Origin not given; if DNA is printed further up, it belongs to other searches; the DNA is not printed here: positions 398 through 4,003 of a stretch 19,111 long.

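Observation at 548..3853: M60-like zinc metallopeptidase inside a Sus-like locus carries a T9SS C-terminal sorting domain instead of a lipoprotein anchor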

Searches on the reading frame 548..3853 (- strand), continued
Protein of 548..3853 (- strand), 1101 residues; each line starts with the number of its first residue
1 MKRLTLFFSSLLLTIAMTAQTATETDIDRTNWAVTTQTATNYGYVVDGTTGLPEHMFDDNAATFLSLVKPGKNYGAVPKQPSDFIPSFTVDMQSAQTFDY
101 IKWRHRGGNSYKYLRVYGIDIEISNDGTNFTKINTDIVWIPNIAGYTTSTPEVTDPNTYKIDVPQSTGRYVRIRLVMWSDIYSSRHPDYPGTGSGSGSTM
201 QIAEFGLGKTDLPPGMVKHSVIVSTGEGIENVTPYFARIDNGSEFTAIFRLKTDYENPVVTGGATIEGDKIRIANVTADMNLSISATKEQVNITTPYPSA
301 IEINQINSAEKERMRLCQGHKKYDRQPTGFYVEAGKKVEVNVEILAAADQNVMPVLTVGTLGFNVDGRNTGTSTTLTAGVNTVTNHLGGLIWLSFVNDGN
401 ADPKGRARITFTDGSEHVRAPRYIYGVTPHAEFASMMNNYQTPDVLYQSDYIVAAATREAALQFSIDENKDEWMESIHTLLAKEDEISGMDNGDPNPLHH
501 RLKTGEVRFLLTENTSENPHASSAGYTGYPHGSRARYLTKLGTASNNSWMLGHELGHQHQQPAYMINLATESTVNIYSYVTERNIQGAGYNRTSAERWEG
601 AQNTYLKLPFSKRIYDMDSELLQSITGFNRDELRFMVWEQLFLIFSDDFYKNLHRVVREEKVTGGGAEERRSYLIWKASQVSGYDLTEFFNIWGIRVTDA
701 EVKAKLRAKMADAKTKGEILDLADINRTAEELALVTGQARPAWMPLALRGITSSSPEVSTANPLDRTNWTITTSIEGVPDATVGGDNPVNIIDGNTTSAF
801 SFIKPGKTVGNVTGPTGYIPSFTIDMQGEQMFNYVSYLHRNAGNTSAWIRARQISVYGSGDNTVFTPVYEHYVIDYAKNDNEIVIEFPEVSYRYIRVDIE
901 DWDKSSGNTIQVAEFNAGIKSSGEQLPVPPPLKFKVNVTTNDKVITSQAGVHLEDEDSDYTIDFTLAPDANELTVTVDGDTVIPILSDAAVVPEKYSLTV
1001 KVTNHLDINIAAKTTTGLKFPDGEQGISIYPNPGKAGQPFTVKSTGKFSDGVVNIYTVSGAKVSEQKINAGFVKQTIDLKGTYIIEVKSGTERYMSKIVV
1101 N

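Call 31: find_encoding_contigs(protein=P0007, flank=10000, max_places=1)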
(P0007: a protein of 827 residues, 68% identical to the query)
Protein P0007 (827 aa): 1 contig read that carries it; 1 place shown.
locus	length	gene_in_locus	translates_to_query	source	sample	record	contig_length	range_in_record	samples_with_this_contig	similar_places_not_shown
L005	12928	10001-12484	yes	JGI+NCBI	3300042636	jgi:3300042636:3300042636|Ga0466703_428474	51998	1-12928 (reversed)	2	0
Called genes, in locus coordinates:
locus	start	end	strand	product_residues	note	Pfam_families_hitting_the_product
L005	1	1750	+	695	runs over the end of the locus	PF05193:Peptidase_M16_C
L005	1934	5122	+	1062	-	PF13620:CarboxypepD_reg, PF13715:CarbopepD_reg_2, PF07715:Plug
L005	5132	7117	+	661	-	PF14322:SusD-like_3 (faint), PF07980:SusD_RagB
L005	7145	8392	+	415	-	PF02368:Big_2 (weak), PF22359:Big-like (faint), PF26918:Ig_Eae (faint), PF02368:Big_2 (weak), PF00754:F5_F8_type_C (weak)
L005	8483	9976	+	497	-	PF01120:Alpha_L_fucos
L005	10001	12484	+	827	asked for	PF17291:M60-like_N (weak), PF13402:Peptidase_M60, PF00754:F5_F8_type_C, PF22633:F5_F8_type_C_2 (weak)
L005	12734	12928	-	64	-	?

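Call 32: find_encoding_contigs(protein=P0036, flank=10000, max_places=1)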
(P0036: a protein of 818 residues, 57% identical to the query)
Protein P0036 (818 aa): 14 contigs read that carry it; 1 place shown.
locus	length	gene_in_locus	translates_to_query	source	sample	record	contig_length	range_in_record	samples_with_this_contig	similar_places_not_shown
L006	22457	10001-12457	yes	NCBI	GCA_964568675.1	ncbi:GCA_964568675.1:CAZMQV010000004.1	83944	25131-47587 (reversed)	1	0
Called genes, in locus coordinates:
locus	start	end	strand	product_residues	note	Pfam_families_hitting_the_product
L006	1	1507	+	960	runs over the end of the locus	PF07715:Plug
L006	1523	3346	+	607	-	PF14322:SusD-like_3, PF07980:SusD_RagB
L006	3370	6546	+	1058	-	PF13620:CarboxypepD_reg (weak), PF13715:CarbopepD_reg_2, PF07715:Plug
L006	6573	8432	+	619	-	PF14322:SusD-like_3, PF07980:SusD_RagB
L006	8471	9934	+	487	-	PF02368:Big_2 (faint), PF00754:F5_F8_type_C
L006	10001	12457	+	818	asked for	PF17291:M60-like_N (weak), PF13402:Peptidase_M60, PF18962:Por_Secre_tail (faint), PF00754:F5_F8_type_C, PF22633:F5_F8_type_C_2 (weak)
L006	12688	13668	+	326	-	-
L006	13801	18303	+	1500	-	PF02368:Big_2 (weak), PF08124:Lyase_8_N, PF02278:Lyase_8, PF02884:Lyase_8_C, PF00754:F5_F8_type_C (weak)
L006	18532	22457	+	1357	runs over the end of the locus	PF07494:Reg_prop (faint), PF08450:SGL (faint), PF07495:Y_Y_Y, PF00512:HisKA, PF02518:HATPase_c, PF00072:Response_reg, PF12833:HTH_18, PF00165:HTH_AraC (weak), +1 more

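Call 33: find_encoding_contigs(protein=P0059, flank=10000, max_places=1)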
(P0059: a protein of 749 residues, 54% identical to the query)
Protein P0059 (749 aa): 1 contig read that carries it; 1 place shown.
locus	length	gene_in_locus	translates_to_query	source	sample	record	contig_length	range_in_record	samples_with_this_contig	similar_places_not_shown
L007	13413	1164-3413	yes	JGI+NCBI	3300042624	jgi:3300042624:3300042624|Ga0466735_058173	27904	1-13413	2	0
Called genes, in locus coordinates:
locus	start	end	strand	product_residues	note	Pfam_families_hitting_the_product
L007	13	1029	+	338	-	PF07470:Glyco_hydro_88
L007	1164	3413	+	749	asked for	PF13402:Peptidase_M60, PF18962:Por_Secre_tail (weak)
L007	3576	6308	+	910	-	PF07715:Plug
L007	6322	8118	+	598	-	PF14322:SusD-like_3, PF07980:SusD_RagB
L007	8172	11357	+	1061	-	PF13620:CarboxypepD_reg (weak), PF13715:CarbopepD_reg_2, PF07715:Plug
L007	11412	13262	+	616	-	PF14322:SusD-like_3, PF07980:SusD_RagB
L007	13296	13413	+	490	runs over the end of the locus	PF02368:Big_2 (faint), PF21461:HL_N-beta (faint), PF00754:F5_F8_type_C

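Call 34: find_encoding_contigs(protein=P0064, flank=10000, max_places=1)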
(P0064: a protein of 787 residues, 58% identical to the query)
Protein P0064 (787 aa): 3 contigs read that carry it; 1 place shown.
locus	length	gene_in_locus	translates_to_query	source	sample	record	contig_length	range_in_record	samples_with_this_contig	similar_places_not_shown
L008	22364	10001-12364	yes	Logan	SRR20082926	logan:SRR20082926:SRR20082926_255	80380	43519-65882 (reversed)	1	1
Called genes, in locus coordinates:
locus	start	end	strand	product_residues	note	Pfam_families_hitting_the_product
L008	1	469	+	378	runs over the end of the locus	PF16339:DUF4969 (weak), PF02368:Big_2, PF00754:F5_F8_type_C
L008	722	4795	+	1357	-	PF08450:SGL (faint), PF07494:Reg_prop (weak), PF07495:Y_Y_Y, PF00512:HisKA, PF02518:HATPase_c, PF00072:Response_reg, PF12833:HTH_18, PF00165:HTH_AraC (weak), +2 more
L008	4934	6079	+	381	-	PF07470:Glyco_hydro_88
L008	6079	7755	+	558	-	PF01120:Alpha_L_fucos, PF14871:GHL6 (weak)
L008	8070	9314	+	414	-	PF07690:MFS_1, PF12832:MFS_1_like, PF07690:MFS_1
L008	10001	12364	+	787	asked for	PF09603:Fib_succ_major, PF17291:M60-like_N (weak), PF13402:Peptidase_M60, PF18962:Por_Secre_tail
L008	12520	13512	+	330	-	PF09603:Fib_succ_major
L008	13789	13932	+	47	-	-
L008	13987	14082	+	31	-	-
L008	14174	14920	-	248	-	PF12771:SusD-like_2, PF12741:SusD-like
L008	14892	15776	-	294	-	PF12771:SusD-like_2, PF12741:SusD-like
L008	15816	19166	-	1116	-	PF13620:CarboxypepD_reg (weak), PF13715:CarbopepD_reg_2, PF07715:Plug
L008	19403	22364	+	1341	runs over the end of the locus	PF07494:Reg_prop (faint), PF21544:PorZ_N_b_propeller (faint), PF07495:Y_Y_Y, PF00512:HisKA, PF02518:HATPase_c (weak), PF00072:Response_reg, PF00165:HTH_AraC, PF12833:HTH_18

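Call 37: find_related_loci(query=A1, collection=genome_contigs, flank=10000)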
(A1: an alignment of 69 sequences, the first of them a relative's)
Query A1 (1101 aa) in genome_contigs; peptide patterns used: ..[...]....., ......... (x = any residue, [..] = any of these).
468 stretches matched a pattern; 250 encode a relative of the query (tblastn E <= 1e-3); the best 80 are kept; 80 distinct loci.
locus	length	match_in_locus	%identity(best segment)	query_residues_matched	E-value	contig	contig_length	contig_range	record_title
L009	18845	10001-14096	77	2-1100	0e+0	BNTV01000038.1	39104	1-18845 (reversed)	Bacteroidia bacterium MS502-39 DNA, sequence038, whole genome shotgun sequence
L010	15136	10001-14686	68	24-1100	0e+0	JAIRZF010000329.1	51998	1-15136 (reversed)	MAG: Dysgonamonadaceae bacterium isolate Gsp477_bin75 k119_2258038, whole genome shotgun sequence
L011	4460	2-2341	71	27-1101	0e+0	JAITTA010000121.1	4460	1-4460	MAG: Dysgonamonadaceae bacterium isolate Rs511_bin31 k119_2913399, whole genome shotgun sequence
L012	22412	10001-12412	63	27-1100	0e+0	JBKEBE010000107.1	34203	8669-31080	MAG: Paludibacteraceae bacterium isolate VLC_080 c_000001865515, whole genome shotgun sequence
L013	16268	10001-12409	65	27-1100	0e+0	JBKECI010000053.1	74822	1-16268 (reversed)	MAG: Paludibacteraceae bacterium isolate VLC_050 k251_1737763, whole genome shotgun sequence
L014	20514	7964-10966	50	23-1101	0e+0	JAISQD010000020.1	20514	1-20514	MAG: Tannerellaceae bacterium isolate Kf353_bin119 k119_2965197, whole genome shotgun sequence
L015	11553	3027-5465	59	18-1100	0e+0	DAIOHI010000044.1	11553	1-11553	MAG TPA_asm: Paludibacteraceae bacterium isolate CTOTU40135 NODE_6001_length_11553_cov_3.042964, whole genome shotgun se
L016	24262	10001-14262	57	2-1100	0e+0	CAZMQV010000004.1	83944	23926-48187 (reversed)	MAG TPA_asm: uncultured Paludibacter sp. isolate SRP220891_co1_35 genome assembly, contig: NODE_477_length_83944_cov_12.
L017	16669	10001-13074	57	26-1101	0e+0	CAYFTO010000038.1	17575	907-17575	MAG TPA_asm: uncultured Paludibacter sp. isolate ERP107106_co2_267 genome assembly, contig: NODE_2844_length_17575_cov_1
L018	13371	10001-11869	66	27-919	0e+0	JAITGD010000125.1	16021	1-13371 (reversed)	MAG: Prevotellaceae bacterium isolate Pc512_bin106 k119_1877914, whole genome shotgun sequence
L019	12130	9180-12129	53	23-1086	0e+0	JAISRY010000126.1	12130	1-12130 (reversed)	MAG: Tannerellaceae bacterium isolate Kf353_bin89 k119_3110954, whole genome shotgun sequence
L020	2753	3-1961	59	18-1100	0e+0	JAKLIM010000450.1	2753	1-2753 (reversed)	MAG: Bacteroidetes bacterium isolate RA.bin87 RA.bin87_450, whole genome shotgun sequence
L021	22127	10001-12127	61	16-1100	0e+0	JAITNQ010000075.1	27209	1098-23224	MAG: Candidatus Symbiothrix sp. isolate Po218_bin22 k119_436500, whole genome shotgun sequence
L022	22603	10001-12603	58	16-922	0e+0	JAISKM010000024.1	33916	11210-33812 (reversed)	MAG: Candidatus Symbiothrix sp. isolate Hs463_bin48 k119_2672213, whole genome shotgun sequence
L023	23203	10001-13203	58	16-1035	0e+0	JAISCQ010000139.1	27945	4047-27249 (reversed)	MAG: Bacteroidales bacterium isolate Gx481_bin90 k119_2409412, whole genome shotgun sequence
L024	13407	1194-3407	54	16-1101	0e+0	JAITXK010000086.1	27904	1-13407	MAG: Candidatus Symbiothrix sp. isolate Zx50_bin5 k119_3754393, whole genome shotgun sequence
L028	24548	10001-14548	56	1-1100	0e+0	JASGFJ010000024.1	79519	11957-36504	MAG: Dysgonamonadaceae bacterium isolate 1H225 JMF-2111-06-0001.hyb.bin.225_23, whole genome shotgun sequence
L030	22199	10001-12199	62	16-1100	0e+0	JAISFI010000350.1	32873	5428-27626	MAG: Dysgonamonadaceae bacterium isolate Gx485_bin3 k119_3453753, whole genome shotgun sequence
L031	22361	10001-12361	59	291-1100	7e-168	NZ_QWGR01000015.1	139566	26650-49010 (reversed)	Maribellus luteus strain XSD2 XSD2_scaffold15, whole genome shotgun sequence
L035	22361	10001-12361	57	293-1100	9e-162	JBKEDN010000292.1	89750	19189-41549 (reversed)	MAG: Draconibacterium sp. isolate VLC_019 k121_16023102, whole genome shotgun sequence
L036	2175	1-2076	57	386-1100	2e-137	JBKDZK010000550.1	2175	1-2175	MAG: Draconibacterium sp. isolate VLC_126 k121_10598648, whole genome shotgun sequence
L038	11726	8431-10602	36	289-1016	2e-107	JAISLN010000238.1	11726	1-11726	MAG: Prevotellaceae bacterium isolate Im510_bin108 k119_414681, whole genome shotgun sequence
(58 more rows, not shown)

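Call 55: search_solved_structures(query=A1, max_evalue=0.001)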
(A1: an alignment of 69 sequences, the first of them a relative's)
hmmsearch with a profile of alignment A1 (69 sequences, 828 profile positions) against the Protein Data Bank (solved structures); distinct sequences matched with E-value up to 0.001: 16.
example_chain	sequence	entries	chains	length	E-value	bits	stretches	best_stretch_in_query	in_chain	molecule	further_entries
4fca_A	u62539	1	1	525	2.3e-33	118.6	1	63-444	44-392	Conserved domain protein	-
5ev7_A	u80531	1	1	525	1.4e-32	116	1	63-444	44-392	Conserved domain protein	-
9pks_A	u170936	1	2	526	2e-09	39.3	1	63-491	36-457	O-glycopeptidase BcM60F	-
5kd5_A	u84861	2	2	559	2.6e-08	35.7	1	58-432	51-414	Metallopeptidase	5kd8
9pkt_A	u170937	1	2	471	4.7e-08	34.8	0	283-434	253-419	O-glycopeptidase BcM60B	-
9pl8_A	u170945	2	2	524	2.4e-07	32.5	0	63-150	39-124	O-glycopeptidase BcM60C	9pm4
8glk_D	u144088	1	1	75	9.9e-07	30.4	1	753-827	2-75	Endonuclease I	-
5kdn_A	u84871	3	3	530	1.3e-06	30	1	281-446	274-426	F5/8 type C domain protein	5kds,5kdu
7sci_A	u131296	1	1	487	3.7e-06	28.6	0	280-432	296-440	Peptidase M60 domain-containing protein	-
9pla_A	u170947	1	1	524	4.5e-06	28.3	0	63-150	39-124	O-glycopeptidase BcM60C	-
8glj_D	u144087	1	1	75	1.7e-05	26.3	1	753-826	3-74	Por secretion system C-terminal sorting domain-containing protein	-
5kdj_B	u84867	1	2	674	2.6e-05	25.7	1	281-445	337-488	F5/8 type C domain protein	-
7yx8_A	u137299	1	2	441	4.2e-05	25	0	280-432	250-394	Peptidase M60 domain-containing protein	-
7js4_A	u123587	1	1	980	4.5e-05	25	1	281-445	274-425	F5/8 type C domain protein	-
5jvk_A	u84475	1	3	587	0.00022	22.7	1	712-826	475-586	Uncharacterized protein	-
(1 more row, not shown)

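Call 59: predict_structure(alignment_id=A1)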
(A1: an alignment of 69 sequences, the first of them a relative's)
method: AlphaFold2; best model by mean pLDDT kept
length: 1101 residues; sequences in the alignment: 69
mean_pLDDT: 83.3   pTM: 0.63
mean pLDDT of the five models: 83.3, 82.8, 82.3, 81.0, 80.1
residues with pLDDT >= 90: 659; 70-90: 254; 50-70: 54; < 50: 134
segments of 3 or more residues with pLDDT < 50: 1-21, 112-114, 144-153, 181-195, 214-289, 1017-1024
pLDDT, mean of each block of 10 residues (from residue 1): 33 33 81 76 61 80 79 76 83 92 74 61 91 79 45 63 89 77 35 50 88 51 35 35 35 34 34 38 42 89 95 92 96 96 93 94 86 95 95 91 93 97 96 94 96 96 94 96 94 92 90 92 94 94 90 94 92 92 91 94 93 93 96 95 96 95 90 97 97 93 92 95 95 93 95 76 83 93 87 87 93 92 97 92 80 96 96 81 90 98 93 92 78 92 95 94 92 93 84 84 93 66 65 90 87 95 93 94 94 91 89
secondary structure, 60 per line:
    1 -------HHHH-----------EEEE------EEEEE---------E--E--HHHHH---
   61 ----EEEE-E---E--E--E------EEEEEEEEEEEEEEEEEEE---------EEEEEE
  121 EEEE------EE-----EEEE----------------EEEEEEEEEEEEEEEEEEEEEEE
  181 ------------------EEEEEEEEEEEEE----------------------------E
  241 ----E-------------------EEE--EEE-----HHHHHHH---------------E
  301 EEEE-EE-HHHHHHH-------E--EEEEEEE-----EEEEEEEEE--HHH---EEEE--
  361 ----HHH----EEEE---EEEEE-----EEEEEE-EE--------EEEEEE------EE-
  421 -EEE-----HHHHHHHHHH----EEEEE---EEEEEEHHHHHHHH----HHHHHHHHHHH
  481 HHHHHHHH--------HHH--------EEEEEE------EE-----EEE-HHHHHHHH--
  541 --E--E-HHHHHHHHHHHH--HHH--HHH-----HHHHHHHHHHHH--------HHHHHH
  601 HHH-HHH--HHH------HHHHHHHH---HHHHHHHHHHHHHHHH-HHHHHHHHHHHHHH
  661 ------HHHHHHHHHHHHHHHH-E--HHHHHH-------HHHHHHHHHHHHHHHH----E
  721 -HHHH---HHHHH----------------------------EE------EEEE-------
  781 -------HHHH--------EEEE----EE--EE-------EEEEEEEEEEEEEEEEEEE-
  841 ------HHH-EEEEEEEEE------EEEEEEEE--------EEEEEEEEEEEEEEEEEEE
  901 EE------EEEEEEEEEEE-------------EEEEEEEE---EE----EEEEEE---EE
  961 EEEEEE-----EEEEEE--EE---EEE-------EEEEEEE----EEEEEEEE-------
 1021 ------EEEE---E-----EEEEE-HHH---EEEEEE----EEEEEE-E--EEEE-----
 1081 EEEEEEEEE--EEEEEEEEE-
elements in order (helices of 4 or more, strands of 3 or more residues): H8-11 E23-26 E33-37 H53-57 E65-68 E87-105 E115-124 E138-141 E158-180 E199-211 E265-267 E270-272 H278-284 E300-304 H309-315 E326-332 E338-346 E355-358 E372-375 E379-383 E389-394 E406-411 E422-424 H430-439 E444-448 E452-457 H458-465 H470-488 E508-513 E527-529 H531-538 H548-559 H575-586 H595-603 H619-626 H630-645 H647-660 H667-682 H687-692 H700-715 H722-725 H729-733 E770-773 H788-791 E800-803 E821-839 E851-859 E866-873 E882-902 E909-919 E933-940 E950-955 E959-966 E972-977 E985-987 E995-1001 E1006-1013 E1027-1030 E1040-1044 E1052-1057 E1062-1067 E1072-1075 E1081-1089 E1092-1100
